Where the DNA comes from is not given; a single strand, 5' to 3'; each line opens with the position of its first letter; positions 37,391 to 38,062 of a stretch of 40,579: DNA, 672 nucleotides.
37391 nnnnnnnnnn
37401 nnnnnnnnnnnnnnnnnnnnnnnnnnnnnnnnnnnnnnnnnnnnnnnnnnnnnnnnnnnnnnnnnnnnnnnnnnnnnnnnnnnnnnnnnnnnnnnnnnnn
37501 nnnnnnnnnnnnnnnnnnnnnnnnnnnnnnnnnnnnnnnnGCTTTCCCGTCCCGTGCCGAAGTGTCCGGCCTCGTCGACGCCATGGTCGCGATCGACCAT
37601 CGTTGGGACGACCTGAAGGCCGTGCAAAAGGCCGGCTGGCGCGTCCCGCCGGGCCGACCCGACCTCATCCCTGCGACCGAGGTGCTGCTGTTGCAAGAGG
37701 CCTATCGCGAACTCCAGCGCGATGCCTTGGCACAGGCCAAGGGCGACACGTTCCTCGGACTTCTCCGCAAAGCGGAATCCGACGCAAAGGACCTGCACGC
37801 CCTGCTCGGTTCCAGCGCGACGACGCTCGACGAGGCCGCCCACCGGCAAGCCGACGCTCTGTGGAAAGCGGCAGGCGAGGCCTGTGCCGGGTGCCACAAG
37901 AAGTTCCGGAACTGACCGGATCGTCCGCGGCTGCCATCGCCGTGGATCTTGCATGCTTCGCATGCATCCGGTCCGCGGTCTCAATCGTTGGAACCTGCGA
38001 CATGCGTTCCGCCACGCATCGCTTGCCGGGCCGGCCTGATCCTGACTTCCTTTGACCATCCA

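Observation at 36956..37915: Periplasmic Cys-X5-Arg phosphatase-fold domain fused to a cytochrome c-prime-like haem domain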

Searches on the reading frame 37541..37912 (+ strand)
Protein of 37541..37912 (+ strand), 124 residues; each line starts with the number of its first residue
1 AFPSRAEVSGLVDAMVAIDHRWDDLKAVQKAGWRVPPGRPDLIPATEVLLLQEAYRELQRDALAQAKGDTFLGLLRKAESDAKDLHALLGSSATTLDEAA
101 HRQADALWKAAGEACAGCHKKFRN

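Call 28: search_solved_structures(query=A2, max_evalue=10, show_alignments=3)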
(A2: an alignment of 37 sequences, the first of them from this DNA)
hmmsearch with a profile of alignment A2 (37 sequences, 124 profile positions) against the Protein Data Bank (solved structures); distinct sequences matched with E-value up to 10: 97 (the best 60 are shown).
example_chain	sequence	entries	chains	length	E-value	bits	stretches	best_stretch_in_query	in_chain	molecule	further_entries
3vrc_A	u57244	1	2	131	7.1e-05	26.6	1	68-123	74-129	Cytochrome c'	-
1bbh_A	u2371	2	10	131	0.00016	25.4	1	68-123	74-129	CYTOCHROME C'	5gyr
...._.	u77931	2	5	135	0.0014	22.4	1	67-124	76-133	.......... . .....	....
8rkp_A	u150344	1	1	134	0.0014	22.3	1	67-124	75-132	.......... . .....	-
5agf_A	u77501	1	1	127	0.0022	21.7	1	76-123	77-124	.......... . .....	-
2bc5_A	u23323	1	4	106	0.0029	21.3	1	96-123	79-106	Soluble cytochrome b562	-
2ykz_A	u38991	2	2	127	0.0051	20.5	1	76-123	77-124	CYTOCHROME C'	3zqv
4d4n_A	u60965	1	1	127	0.0059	20.4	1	76-123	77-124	CYTOCHROME C'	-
5jt4_A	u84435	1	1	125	0.0063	20.3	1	76-123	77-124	Cytochrome c'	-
5ngx_A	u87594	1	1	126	0.0065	20.2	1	76-123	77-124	Cytochrome c'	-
2yl0_A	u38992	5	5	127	0.0065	20.2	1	76-123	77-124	CYTOCHROME C'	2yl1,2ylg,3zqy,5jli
5js5_A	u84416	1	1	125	0.0066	20.2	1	76-123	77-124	Cytochrome c'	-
2yl3_A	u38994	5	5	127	0.0066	20.2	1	76-123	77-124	CYTOCHROME C'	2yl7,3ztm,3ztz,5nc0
5jve_A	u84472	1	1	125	0.0066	20.2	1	76-123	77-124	Cytochrome c'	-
5jp7_A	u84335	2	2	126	0.0067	20.2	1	76-123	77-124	Cytochrome c'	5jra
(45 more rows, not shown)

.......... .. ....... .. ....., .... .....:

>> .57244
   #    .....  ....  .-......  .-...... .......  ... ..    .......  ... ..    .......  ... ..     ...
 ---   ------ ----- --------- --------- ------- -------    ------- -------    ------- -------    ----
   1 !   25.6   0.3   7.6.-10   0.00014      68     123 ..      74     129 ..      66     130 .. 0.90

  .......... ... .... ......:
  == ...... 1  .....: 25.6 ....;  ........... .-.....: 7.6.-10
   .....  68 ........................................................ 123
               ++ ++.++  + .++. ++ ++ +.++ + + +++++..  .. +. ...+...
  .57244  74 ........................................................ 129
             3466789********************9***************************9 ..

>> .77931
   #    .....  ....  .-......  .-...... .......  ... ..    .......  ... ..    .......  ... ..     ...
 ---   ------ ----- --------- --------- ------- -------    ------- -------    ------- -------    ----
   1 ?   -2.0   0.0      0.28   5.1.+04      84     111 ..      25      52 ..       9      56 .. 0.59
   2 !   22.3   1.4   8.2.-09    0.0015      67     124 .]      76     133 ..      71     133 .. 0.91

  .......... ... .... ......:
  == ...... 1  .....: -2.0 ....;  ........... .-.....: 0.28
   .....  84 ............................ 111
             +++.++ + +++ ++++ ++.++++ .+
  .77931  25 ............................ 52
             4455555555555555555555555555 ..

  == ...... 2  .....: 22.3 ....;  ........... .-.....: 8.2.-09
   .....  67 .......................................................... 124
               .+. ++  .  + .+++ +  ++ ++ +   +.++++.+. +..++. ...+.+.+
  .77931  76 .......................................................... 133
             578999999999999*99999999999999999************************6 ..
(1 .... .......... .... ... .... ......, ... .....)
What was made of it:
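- On Class II cytochromes c (Pfam Cytochrom_C_2): It aligns to the CxxCH of 3vrc, 1bbh and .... (call 28).
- Checked: A profile of 37 C-domains hits cytochromes c-prime (3vrc E 7e-5, 1bbh 1.6e-4), cytochrome b562 and c-556 (call 28).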

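Call 29: search_protein_families(library=pfam, alignment_id=A2, max_evalue=0.1)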
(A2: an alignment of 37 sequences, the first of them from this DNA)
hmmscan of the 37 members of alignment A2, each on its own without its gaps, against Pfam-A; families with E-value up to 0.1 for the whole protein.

A. member 1, seq(124 aa): 1 family
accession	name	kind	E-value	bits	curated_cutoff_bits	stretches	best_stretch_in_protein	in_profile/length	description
PF01322.25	Cytochrom_C_2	-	0.032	15.6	26.5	1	86-123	80-121/121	Cytochrome C'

B. families by the number of members that match (of 37 scanned): 16 families
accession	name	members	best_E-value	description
PF01322.25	Cytochrom_C_2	33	1.4e-09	Cytochrome C'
PF09699.15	Paired_CXXCH_1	5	0.034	Doubled CXXCH motif (Paired_CXXCH_1)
PF13801.11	Metal_resist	2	0.015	Heavy-metal resistance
PF10506.14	USHBP1_PDZ-bd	2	0.02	Harmonin-binding protein USHBP1, PDZ-binding domain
PF05633.16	ROH1-like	1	0.00035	Protein ROH1-like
PF04263.21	TPK_catalytic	1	0.0083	Thiamin pyrophosphokinase, catalytic domain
PF04201.20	TPD52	1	0.012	Tumour protein D52 family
PF07583.16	PSCyt2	1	0.021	Protein of unknown function (DUF1549)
PF14300.12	DMP19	1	0.027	DMP19-like protein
PF16704.10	Rab_bind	1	0.032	Rab binding domain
PF24881.1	DUF7739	1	0.06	Domain of unknown function (DUF7739)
PF13442.11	Cytochrome_CBB3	1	0.071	Cytochrome C oxidase, cbb3-type, subunit III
PF01844.29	HNH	1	0.071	HNH endonuclease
PF21805.3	Imm5_like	1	0.085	Imm-5 like putative immunity protein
PF21893.1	DUF6918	1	0.09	Family of unknown function (DUF6918)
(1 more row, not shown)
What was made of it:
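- On Class II cytochromes c (Pfam Cytochrom_C_2): At family level, 33 of 37 members match at E <= 0.1, best 1.4e-9 (call 29), and the profile against PDB gives E 7e-5 (call 28).
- Checked: Of those 37 members, 33 hit Pfam Cytochrom_C_2, best 1.4e-9 (call 29).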

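Call 31: predict_structure(alignment_id=A2)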
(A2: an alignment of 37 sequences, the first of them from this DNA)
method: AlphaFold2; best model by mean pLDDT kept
length: 124 residues; sequences in the alignment: 37
mean_pLDDT: 91.3   pTM: 0.83
mean pLDDT of the five models: 91.3, 90.8, 89.6, 88.9, 88.7
residues with pLDDT >= 90: 95; 70-90: 23; 50-70: 6; < 50: 0
segments of 3 or more residues with pLDDT < 50: none
pLDDT, mean of each block of 10 residues (from residue 1): 73 92 97 95 97 97 94 96 96 83 96 87 74
secondary structure, 60 per line:
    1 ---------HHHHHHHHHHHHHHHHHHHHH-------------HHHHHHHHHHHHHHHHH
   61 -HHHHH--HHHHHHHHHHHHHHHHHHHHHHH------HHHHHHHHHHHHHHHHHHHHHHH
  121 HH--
elements in order: H10-30 H44-60 H62-66 H69-91 H98-122
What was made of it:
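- On Class II cytochromes c (Pfam Cytochrom_C_2): The domain-only model has pLDDT 91.3 (call 31).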

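Call 36: fold_search(model_id=the predicted structure, library=pdb)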
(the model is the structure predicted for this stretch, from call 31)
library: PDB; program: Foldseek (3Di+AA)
matches with E <= 10: 384; with E <= 0.001: 0
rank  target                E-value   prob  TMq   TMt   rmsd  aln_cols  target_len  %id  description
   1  1bbh_A                2.6e-01  0.89  0.46  0.44   6.0       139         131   11  ATOMIC STRUCTURE OF A CYTOCHROME C' WITH AN UNUSUAL LIGAND-CONTROLLED DIMER DISSOCIATION AT 1.8 ANGSTROMS RESOLUTION (released 1994-01-31)
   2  4cx9_A                2.8e-01  0.99  0.61  0.59   4.5       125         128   18  The 5-coordinate proximal NO complex of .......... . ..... from Shewanella frigidimarina (released 2015-04-08)
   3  2l10_MODEL_1_A        3.3e-01  0.97  0.56  0.47   4.8       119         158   12  Solution Structure of the R6 Domain of Talin (released 2011-08-31)
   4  7zw4_A                3.5e-01  0.92  0.54  0.28   5.6       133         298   16  Crystal structure of Talin R7R8 domains with Caskin-2 LD-peptide (released 2023-05-31)
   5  7lr5_A                3.7e-01  0.99  0.59  0.68   3.8       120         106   14  Ni-bound crystal structure of the engineered cyt cb562 variant, DiCyt2, crystallized in the presence of Ni(II) (M1) an (released 2022-02-23)
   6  6dhz_C                3.9e-01  0.99  0.58  0.71   3.7       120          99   16  Crystallographic octamer of a metal-free RIDC1 variant bearing two disulfide bonded cysteines (released 2018-07-25)
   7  1szi                  4.1e-01  0.93  0.51  0.37   5.8       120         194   18  Crystal Structure of the C-terminus of TIP47 (released 2004-07-27)
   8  2l7a_MODEL_1_A        5.0e-01  0.97  0.62  0.59   4.6       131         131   12  Solution Structure of the R3 Domain of Talin (released 2011-12-21)
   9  2bc5_A                5.5e-01  0.95  0.56  0.64   4.2       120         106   15  Crystal structure of E. coli cytochrome b562 with engineered c-type heme linkages (released 2006-09-26)
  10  3cax                  5.5e-01  0.82  0.49  0.22   6.3       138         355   11  Crystal structure of uncharacterized protein PF0695 (released 2008-03-18)
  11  6iuh_B                6.5e-01  0.96  0.58  0.60   4.5       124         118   11  Crystal structure of GIT1 PBD domain in complex with Liprin-alpha2 (released 2019-02-20)
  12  5fzt_A                6.5e-01  0.82  0.51  0.25   5.3       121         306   16  The crystal structure of R7R8 in complex with a DLC1 fragment. (released 2016-04-27)
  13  9jg7_A                7.2e-01  0.96  0.60  0.68   4.1       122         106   14  Artificial serine-dependent beta-lactamase, S2 (released 2025-09-10)
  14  3zsu                  7.2e-01  0.60  0.42  0.43   6.7       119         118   19  Structure of the CyanoQ protein from Thermosynechococcus elongatus (released 2012-06-13)
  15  5l31_C                7.5e-01  0.95  0.59  0.69   3.8       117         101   14  Crystal structure of an engineered metal-free RIDC1 variant containing five disulfide bonds. (released 2016-11-09)
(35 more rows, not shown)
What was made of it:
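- On Class II cytochromes c (Pfam Cytochrom_C_2): Top Foldseek hits are cytochromes c-prime and cb562, TM about 0.6-0.7, with non-significant E-values (call 36).
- Closest known: Class II cytochromes c: cytochrome c-prime. Same: Top Foldseek hits are c-prime and cb562 (calls 28, 29, 36).
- Cytochrome domain: calls 28, 29, 31, 36.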
